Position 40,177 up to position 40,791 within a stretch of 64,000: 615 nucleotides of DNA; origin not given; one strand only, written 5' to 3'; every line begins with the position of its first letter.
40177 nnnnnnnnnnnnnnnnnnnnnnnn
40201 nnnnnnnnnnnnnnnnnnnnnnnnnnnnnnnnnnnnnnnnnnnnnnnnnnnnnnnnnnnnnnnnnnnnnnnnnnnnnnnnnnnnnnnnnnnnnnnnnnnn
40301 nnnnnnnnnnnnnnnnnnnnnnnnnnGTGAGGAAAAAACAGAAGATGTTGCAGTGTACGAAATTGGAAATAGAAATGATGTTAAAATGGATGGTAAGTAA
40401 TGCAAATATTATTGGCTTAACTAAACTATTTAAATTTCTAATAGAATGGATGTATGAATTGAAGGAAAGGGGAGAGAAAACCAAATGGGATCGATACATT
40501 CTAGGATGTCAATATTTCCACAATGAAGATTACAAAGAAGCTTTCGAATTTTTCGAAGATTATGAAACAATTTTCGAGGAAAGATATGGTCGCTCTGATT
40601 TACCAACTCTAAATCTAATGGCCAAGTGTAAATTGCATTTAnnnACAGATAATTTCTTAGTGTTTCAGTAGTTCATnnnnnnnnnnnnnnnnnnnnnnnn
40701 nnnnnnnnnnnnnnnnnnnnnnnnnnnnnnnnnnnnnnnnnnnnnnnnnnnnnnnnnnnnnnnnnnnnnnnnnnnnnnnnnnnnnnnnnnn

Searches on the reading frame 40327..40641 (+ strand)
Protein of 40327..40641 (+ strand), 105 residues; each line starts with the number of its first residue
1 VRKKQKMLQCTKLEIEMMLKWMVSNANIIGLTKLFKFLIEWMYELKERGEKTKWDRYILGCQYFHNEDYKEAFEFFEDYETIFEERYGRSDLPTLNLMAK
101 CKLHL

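Call 3: search_protein_families(library=pfam, proteins=[window:40327-40641:+], max_evalue=1)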
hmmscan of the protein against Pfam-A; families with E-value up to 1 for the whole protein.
window:40327-40641:+ (105 aa): 6 families
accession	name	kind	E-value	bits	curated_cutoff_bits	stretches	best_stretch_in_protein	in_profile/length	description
PF12895.13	ANAPC3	-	0.0091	16.7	27.2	1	50-103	20-67/82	Anaphase-promoting complex, cyclosome, subunit 3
PF01076.25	Mob_Pre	-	0.0098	16.2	25.5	1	62-90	90-118/196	Plasmid recombination enzyme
PF07719.23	TPR_2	-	0.04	14.5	27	1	57-77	5-25/34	Tetratricopeptide repeat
PF23300.3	HEAT_Nup120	-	0.063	13.5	29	1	44-83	17-56/170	Nucleoporin Nup120, HEAT repeats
PF00515.34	TPR_1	-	0.11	12.8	27.8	1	57-77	5-25/34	Tetratricopeptide repeat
PF13424.12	TPR_12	-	0.15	12.7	30.1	1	63-98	13-48/77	Tetratricopeptide repeat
